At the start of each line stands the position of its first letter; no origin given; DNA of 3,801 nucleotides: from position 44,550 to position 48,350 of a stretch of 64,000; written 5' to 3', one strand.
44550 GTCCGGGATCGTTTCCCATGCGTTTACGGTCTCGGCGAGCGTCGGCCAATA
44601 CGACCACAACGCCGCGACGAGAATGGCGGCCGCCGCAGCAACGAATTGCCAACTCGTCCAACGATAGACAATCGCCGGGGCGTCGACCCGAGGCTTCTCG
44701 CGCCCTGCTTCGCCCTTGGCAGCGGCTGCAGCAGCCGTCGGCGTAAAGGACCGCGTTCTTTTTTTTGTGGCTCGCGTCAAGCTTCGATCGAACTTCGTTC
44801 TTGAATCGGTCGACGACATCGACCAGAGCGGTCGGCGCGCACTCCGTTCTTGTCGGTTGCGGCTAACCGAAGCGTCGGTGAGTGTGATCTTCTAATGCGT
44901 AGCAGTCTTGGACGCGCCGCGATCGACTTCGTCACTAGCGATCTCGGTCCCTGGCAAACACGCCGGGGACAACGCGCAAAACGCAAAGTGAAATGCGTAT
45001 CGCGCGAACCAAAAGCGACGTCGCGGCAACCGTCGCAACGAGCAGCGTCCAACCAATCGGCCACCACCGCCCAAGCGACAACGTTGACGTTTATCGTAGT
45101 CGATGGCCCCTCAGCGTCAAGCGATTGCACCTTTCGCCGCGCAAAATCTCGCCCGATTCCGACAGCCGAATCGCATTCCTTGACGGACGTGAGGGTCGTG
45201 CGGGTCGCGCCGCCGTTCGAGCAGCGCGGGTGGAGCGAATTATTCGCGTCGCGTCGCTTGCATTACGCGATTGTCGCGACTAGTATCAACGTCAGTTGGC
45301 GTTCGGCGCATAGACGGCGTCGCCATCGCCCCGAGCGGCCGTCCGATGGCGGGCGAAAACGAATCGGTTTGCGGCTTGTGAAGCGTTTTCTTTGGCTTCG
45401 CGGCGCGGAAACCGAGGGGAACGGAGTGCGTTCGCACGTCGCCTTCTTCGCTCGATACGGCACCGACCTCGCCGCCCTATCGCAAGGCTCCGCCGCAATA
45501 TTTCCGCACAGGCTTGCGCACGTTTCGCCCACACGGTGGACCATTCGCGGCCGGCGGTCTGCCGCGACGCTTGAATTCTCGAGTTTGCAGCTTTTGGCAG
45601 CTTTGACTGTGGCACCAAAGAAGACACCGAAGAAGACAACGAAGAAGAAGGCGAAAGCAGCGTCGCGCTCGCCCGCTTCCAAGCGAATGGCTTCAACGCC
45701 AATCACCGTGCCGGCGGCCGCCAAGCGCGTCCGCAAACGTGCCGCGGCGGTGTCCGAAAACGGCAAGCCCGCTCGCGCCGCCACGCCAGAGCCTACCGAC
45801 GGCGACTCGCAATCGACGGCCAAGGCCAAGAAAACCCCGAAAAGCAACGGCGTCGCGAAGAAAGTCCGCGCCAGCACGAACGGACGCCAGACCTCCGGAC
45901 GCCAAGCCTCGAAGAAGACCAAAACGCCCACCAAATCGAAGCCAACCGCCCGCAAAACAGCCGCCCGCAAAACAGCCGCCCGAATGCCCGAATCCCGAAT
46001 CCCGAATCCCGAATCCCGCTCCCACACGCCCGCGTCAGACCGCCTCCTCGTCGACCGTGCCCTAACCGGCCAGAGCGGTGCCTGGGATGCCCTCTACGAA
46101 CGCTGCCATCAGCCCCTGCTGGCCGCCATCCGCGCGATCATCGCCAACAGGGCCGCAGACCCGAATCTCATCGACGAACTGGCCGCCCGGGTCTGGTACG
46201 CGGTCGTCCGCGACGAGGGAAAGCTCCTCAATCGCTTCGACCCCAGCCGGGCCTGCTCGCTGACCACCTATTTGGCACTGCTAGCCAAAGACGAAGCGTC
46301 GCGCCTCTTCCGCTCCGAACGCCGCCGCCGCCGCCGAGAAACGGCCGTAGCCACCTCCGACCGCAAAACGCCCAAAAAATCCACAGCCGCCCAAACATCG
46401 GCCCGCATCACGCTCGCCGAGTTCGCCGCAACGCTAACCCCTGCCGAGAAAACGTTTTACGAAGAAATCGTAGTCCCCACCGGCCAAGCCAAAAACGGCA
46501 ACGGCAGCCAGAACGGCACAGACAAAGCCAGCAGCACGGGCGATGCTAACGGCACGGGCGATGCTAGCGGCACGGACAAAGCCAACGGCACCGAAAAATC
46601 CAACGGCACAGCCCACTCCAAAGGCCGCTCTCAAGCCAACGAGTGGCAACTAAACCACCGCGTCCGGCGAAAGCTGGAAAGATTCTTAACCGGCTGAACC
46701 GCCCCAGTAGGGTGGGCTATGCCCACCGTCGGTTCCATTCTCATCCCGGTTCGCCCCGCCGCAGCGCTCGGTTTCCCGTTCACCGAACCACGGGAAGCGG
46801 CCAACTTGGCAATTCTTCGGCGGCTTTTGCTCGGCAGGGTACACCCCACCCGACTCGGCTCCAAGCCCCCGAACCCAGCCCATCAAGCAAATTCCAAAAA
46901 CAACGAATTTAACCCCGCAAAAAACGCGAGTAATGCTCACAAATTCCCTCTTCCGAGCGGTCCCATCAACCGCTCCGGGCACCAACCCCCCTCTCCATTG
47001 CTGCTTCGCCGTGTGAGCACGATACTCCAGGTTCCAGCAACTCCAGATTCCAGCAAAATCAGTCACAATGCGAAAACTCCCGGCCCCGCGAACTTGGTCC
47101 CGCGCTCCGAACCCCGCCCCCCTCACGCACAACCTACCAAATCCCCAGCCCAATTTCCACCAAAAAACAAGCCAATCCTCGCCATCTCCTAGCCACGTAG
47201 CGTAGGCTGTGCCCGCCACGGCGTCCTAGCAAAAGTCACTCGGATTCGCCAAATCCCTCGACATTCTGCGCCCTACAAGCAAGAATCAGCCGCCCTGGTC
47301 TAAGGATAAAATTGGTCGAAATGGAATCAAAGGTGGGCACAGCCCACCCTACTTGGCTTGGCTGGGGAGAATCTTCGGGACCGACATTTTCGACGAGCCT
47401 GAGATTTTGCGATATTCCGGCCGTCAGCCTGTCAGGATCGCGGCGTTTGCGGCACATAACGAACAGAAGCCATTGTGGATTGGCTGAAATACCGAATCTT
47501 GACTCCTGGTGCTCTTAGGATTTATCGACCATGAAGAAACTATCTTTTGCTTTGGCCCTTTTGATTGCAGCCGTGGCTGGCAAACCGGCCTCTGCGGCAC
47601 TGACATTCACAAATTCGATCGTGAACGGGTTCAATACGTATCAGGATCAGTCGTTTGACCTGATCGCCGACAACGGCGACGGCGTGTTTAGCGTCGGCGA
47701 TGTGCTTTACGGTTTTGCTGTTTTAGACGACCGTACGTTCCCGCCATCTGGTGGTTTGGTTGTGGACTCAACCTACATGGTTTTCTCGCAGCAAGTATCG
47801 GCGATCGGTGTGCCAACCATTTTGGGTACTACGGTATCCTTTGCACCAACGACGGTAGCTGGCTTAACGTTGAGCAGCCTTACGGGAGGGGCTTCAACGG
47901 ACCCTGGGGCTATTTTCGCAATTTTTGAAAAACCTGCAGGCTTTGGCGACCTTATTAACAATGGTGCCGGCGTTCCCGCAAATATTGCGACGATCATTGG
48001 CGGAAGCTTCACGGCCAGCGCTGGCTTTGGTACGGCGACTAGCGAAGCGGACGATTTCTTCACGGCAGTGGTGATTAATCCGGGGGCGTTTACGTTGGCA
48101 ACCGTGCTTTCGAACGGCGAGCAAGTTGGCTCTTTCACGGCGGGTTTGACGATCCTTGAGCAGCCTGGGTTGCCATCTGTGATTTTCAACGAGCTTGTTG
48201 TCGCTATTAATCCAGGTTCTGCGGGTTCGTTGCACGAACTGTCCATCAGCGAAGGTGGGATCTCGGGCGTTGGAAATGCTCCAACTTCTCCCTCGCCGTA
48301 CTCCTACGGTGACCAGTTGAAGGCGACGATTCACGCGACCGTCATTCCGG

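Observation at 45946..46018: Heptanucleotide tract CCCGAAT x5 in or at the start of the sigma gene divergent from the exosortase: candidate slipped-strand switch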

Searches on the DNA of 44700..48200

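Call 31: search_rna_families(source=window, start=44700, end=48200, threshold=evalue, max_evalue=1)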
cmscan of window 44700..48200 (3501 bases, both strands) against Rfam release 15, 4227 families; matches with E-value up to 1: 0.
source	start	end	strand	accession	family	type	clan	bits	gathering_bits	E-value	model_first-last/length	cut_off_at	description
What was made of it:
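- Tried and rejected: Rfam scan of 44700-48200 at E<=1 found no RNA family (call 31).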

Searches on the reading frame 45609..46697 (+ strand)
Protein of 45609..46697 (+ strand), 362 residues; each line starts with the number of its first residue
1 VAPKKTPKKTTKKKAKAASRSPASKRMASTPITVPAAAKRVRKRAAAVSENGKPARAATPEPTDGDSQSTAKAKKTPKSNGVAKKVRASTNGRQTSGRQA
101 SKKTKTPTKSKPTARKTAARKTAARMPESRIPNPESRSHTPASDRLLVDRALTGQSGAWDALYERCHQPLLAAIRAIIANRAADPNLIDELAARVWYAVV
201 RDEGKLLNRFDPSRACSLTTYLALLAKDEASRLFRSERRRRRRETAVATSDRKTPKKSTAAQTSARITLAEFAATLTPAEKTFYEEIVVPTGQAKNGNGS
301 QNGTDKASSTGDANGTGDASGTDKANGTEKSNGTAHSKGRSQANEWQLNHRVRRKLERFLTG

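Call 6: search_protein_families(library=pfam, proteins=[window:45609-46697:+], max_evalue=0.1)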
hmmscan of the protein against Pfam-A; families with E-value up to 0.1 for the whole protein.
window:45609-46697:+ (362 aa): 2 families
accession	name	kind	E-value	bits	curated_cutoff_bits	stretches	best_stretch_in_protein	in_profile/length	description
PF04542.20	Sigma70_r2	-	0.001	19.2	24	1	173-240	8-71/71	Sigma-70 region 2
PF22807.2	TrAA12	-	0.0024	16.7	30.9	1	291-340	379-430/463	TrAA12-like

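Call 7: search_protein_families(library=ncbifam, proteins=[window:45609-46697:+], max_evalue=0.1)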
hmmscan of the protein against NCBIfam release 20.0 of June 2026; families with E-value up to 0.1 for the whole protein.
window:45609-46697:+ (362 aa): 7 families
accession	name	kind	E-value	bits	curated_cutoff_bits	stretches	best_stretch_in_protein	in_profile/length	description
NF009186.0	PRK12534.1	equivalog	3.9e-06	26.8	267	1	144-254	13-113/187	RNA polymerase sigma factor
NF007228.0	PRK09646.1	subfamily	1.8e-05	24.4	226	1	139-269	13-133/194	ECF RNA polymerase sigma factor SigK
NF009166.1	PRK12513.1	equivalog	6.6e-05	22.7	206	1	140-263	5-115/193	RNA polymerase sigma factor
NF007220.0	PRK09639.1-5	equivalog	0.0043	16.8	260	1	159-253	5-89/181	RNA polymerase sigma factor SigX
NF009172.0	PRK12519.1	subfamily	0.0096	15.5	222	1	137-277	9-136/194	RNA polymerase sigma factor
NF009168.0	PRK12515.1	subfamily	0.039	13.4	236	1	141-279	6-135/189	RNA polymerase sigma factor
NF009171.0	PRK12518.1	equivalog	0.07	12.9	208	0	138-200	8-69/191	RNA polymerase sigma factor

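Call 8: find_homologous_proteins(query=window:45609-46697:+, max_evalue=0.001)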
Query window:45609-46697:+ (362 aa): 37 proteins with E <= 0.001 among 8000 candidates.
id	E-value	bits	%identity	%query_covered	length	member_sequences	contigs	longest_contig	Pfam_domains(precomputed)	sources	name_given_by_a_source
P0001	2.7e-220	748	100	100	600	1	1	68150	-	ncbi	-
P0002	6.5e-98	346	63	82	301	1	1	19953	-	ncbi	ncbi:MAG: hypothetical protein WD875_11270 [Pirellulales bacterium]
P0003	4.7e-91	324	66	70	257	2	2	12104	-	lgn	-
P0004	3.3e-84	301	54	94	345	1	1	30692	-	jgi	jgi:DNA-directed RNA polymerase specialized sigma24 family protein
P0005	5.8e-83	297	60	73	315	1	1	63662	-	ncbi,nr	ncbi:MAG: hypothetical protein DCC68_11100 [Planctomycetota bacterium]|nr:MAG: hypothetical protein 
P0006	4.8e-82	294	61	75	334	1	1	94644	-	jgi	jgi:DNA-directed RNA polymerase specialized sigma24 family protein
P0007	2.7e-80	289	57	78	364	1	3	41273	-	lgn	-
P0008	5.9e-79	284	64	63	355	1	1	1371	-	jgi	jgi:DNA-directed RNA polymerase specialized sigma24 family protein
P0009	2.0e-69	253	60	63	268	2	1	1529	-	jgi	jgi:hypothetical protein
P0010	8.5e-60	221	48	80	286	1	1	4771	PF04542.21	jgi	jgi:DNA-directed RNA polymerase specialized sigma24 family protein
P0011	1.3e-59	221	42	84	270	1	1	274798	-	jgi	jgi:DNA-directed RNA polymerase specialized sigma24 family protein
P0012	2.1e-57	213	51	62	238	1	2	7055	PF04542.21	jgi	jgi:DNA-directed RNA polymerase specialized sigma24 family protein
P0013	7.3e-57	212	50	61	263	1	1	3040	-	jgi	jgi:DNA-directed RNA polymerase specialized sigma24 family protein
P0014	1.4e-50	191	47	65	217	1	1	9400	-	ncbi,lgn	-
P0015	3.3e-47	180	44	63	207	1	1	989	-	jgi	jgi:DNA-directed RNA polymerase specialized sigma24 family protein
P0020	2.3e-38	151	40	63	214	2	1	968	PF04542.21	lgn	-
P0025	9.1e-37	146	39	60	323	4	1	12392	PF04542.21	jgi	jgi:DNA-directed RNA polymerase specialized sigma24 family protein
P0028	2.2e-35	141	45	49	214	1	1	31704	PF04542.21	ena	-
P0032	2.9e-33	134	37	60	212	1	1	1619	PF04542.21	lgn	-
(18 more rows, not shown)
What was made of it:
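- On ECF (group 4) sigma factor: Pfam Sigma70_r2 scores 19.2 bits against a cut-off of 24 in this protein, but several homologues carry PF04542 (calls 6, 8).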

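Call 11: find_encoding_contigs(protein=P0001, flank=3000, max_places=4)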
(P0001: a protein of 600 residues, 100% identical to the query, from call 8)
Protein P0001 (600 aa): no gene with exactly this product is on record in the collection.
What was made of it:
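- Tried and rejected: An exact look-up of the NCBI gene call P0001 found it not on record (call 11).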

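Call 12: find_encoding_contigs(protein=P0002, flank=4000, max_places=4)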
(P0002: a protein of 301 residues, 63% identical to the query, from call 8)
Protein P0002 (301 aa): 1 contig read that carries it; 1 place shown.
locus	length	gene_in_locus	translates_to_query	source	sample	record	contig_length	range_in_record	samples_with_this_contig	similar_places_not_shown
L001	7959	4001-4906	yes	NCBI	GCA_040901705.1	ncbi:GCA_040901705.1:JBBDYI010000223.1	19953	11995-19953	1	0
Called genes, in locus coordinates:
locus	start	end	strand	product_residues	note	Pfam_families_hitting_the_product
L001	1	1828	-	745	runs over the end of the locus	PF01656:CbiA (weak), PF06564:CBP_BcsQ (weak), PF13614:AAA_31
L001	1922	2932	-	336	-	PF09721:Exosortase_EpsH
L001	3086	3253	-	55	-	-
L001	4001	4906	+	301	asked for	-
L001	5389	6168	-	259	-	PF00005:ABC_tran, PF02463:SMC_N (weak), PF13304:AAA_21 (weak)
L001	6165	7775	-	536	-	PF00497:SBP_bac_3, PF00528:BPD_transp_1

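Call 13: find_encoding_contigs(protein=P0003, flank=4000, max_places=4)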
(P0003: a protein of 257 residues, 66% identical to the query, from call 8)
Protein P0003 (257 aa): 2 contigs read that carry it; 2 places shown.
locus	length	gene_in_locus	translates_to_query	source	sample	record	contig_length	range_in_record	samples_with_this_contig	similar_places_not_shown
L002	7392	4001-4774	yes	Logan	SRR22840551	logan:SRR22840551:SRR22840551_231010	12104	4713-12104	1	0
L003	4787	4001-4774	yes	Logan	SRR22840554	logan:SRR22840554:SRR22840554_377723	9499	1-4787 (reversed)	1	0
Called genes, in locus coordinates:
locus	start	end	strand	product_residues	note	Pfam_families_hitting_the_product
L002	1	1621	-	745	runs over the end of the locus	PF10609:ParA (faint), PF01656:CbiA, PF06564:CBP_BcsQ, PF09140:MipZ (weak), PF13614:AAA_31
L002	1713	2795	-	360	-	PF09721:Exosortase_EpsH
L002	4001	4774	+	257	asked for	-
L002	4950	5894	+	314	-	-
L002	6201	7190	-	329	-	PF00881:Nitroreductase (faint), PF14512:TM1586_NiRdase (faint)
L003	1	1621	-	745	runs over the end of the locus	PF10609:ParA (faint), PF01656:CbiA, PF06564:CBP_BcsQ, PF09140:MipZ (weak), PF13614:AAA_31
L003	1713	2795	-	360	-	PF09721:Exosortase_EpsH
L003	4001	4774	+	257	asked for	-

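Call 14: find_encoding_contigs(protein=P0004, flank=4000, max_places=3)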
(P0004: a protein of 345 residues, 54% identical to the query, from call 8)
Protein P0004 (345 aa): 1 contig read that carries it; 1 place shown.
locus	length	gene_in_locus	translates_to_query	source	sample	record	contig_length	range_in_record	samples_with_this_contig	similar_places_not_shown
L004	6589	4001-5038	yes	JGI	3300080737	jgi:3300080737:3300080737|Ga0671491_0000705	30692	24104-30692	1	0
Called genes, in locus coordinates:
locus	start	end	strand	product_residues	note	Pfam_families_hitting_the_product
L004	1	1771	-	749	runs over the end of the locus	PF01656:CbiA, PF06564:CBP_BcsQ, PF13614:AAA_31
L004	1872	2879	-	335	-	PF09721:Exosortase_EpsH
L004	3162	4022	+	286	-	-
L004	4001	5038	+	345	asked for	-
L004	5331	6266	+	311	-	-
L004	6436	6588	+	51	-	?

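Call 15: find_encoding_contigs(protein=P0005, flank=4000, max_places=3)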
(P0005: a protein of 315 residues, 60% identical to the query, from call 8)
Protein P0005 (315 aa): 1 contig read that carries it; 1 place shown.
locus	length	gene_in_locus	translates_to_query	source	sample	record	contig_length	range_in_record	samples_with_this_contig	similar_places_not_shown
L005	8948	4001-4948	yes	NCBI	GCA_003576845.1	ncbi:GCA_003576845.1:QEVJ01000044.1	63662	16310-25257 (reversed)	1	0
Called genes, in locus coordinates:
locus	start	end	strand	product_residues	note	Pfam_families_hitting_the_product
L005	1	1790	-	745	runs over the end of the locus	PF01656:CbiA, PF06564:CBP_BcsQ (weak), PF10609:ParA (weak), PF13614:AAA_31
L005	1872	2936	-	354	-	PF09721:Exosortase_EpsH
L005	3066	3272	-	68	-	-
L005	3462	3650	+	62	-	-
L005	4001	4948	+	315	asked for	-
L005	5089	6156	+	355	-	-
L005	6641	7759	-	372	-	PF00881:Nitroreductase (faint), PF14512:TM1586_NiRdase (faint)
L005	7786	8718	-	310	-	PF00899:ThiF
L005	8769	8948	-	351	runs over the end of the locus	PF25917:BSH_RND (weak), PF25973:BSH_CzcB (weak), PF25876:HH_MFP_RND (faint), PF25881:HH_YBHG, PF25990:Beta-barrel_YknX (weak)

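Call 16: find_encoding_contigs(protein=P0006, flank=4000, max_places=3)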
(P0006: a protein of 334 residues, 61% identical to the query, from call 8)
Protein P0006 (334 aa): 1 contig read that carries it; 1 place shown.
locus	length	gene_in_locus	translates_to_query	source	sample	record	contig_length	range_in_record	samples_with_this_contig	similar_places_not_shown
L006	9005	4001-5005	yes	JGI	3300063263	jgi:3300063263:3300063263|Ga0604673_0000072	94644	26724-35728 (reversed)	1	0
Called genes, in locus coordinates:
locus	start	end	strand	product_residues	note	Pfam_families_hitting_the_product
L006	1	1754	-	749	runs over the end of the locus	PF10609:ParA (faint), PF01656:CbiA, PF06564:CBP_BcsQ, PF13614:AAA_31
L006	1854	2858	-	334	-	PF09721:Exosortase_EpsH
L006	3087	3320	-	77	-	-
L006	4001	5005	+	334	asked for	-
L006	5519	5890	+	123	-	-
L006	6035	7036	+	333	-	-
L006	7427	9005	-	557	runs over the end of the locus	PF01565:FAD_binding_4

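Call 17: find_encoding_contigs(protein=P0007, flank=4000, max_places=3)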
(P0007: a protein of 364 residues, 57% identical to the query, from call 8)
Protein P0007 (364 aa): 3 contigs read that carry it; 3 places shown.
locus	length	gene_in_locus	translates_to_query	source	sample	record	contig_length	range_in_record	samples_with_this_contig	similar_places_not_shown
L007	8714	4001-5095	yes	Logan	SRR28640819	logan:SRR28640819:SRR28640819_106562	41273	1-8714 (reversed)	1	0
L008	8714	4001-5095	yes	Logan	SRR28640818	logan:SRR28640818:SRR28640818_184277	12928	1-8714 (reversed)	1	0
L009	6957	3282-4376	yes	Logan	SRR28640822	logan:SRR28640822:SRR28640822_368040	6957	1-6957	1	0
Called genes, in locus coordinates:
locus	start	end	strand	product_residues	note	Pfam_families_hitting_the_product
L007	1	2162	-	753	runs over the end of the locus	PF01656:CbiA, PF06564:CBP_BcsQ (weak), PF10609:ParA (weak), PF13614:AAA_31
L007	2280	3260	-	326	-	PF09721:Exosortase_EpsH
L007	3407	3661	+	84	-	-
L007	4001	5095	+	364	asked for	-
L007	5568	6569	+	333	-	-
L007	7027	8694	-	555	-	PF01565:FAD_binding_4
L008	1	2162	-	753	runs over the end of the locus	PF01656:CbiA, PF06564:CBP_BcsQ (weak), PF10609:ParA (weak), PF13614:AAA_31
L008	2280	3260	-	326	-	PF09721:Exosortase_EpsH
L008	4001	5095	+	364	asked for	-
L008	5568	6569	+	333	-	-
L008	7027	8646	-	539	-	PF01565:FAD_binding_4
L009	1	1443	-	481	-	?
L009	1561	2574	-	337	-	PF09721:Exosortase_EpsH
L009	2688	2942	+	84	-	-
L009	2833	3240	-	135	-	-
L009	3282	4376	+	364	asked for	-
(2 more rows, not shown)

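Call 23: find_related_loci(query=A1, collection=metagenome_contigs, flank=3000)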
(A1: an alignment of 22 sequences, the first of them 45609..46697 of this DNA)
Query A1 (362 aa) in metagenome_contigs; peptide patterns used: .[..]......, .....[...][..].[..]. (x = any residue, [..] = any of these).
182 stretches matched a pattern; 111 encode a relative of the query (tblastn E <= 1e-3); the best 80 are kept; 80 distinct loci.
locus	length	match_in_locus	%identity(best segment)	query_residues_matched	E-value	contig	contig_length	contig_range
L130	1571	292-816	39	144-361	2e-44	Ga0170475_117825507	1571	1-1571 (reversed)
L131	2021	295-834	39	143-360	2e-42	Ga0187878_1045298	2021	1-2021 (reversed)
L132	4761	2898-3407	39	144-360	4e-42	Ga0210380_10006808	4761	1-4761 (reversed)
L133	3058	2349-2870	37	144-360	9e-42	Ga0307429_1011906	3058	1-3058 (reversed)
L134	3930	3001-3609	35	107-360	4e-40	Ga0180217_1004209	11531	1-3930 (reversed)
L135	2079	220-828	35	107-360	2e-40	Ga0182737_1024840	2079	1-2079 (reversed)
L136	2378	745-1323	42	122-360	3e-40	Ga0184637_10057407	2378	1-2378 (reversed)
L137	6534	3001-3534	36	141-361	1e-39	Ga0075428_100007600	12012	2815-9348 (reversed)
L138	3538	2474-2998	36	143-360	2e-39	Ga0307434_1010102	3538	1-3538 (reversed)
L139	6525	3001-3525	35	143-360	6e-39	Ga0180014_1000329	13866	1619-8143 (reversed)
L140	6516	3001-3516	39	144-360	4e-39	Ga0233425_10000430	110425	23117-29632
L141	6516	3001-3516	40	144-360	5e-39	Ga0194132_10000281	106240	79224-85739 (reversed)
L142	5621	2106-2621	40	144-360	4e-39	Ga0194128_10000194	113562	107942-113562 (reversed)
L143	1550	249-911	36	101-362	5e-40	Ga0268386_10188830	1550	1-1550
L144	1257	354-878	37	143-360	6e-40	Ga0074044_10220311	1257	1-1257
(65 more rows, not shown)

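Call 30: list_cluster_members(proteins=[P0001, P0002, P0003, P0005, P0006, P0004])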
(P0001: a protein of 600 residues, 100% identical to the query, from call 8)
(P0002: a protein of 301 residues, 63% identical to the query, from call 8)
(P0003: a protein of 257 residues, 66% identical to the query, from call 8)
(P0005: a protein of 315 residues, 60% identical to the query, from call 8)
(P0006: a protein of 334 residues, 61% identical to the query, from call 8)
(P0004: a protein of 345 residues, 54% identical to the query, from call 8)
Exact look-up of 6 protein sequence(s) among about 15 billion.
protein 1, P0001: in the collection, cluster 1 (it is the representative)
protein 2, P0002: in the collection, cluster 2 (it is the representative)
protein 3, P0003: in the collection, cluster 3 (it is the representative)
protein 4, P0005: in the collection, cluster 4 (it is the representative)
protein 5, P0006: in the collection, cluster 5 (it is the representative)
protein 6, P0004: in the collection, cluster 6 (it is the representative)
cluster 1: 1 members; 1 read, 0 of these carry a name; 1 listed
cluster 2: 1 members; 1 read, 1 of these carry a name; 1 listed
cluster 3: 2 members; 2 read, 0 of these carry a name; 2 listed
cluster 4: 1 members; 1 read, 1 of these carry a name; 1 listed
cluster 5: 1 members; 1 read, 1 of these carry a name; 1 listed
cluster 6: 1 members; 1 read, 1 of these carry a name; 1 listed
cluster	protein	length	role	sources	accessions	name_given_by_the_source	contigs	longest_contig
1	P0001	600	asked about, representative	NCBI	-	-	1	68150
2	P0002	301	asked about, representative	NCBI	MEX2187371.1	MAG: hypothetical protein WD875_11270 [Pirellulales bacterium]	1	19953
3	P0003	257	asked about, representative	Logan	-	-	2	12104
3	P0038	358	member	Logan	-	-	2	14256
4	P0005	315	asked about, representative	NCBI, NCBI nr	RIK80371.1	MAG: hypothetical protein DCC68_11100 [Planctomycetota bacterium]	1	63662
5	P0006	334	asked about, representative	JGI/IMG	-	DNA-directed RNA polymerase specialized sigma24 family protein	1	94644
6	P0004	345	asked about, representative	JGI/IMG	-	DNA-directed RNA polymerase specialized sigma24 family protein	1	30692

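Call 34: find_encoding_contigs(protein=P0038, flank=3000, max_places=4)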
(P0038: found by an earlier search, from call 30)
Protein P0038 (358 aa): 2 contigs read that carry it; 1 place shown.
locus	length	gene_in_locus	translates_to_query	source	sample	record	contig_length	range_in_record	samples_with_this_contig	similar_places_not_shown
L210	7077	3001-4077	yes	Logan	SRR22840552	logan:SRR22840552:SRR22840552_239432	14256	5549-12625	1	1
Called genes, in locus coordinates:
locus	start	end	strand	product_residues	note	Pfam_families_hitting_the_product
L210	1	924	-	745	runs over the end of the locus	PF10609:ParA (faint), PF01656:CbiA, PF06564:CBP_BcsQ, PF09140:MipZ (weak), PF13614:AAA_31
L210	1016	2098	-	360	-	PF09721:Exosortase_EpsH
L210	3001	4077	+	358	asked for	-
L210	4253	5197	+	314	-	-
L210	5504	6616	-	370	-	PF00881:Nitroreductase (faint), PF14512:TM1586_NiRdase (faint)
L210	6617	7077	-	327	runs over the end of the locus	PF00899:ThiF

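Call 46: search_solved_structures(query=A1, max_evalue=0.01, show_alignments=1)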
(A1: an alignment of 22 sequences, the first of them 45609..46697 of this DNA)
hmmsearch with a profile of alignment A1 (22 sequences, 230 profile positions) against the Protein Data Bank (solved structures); distinct sequences matched with E-value up to 0.01: 0.
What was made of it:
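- Tried and rejected: A profile of the family against PDB sequences gave no hit (call 46).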
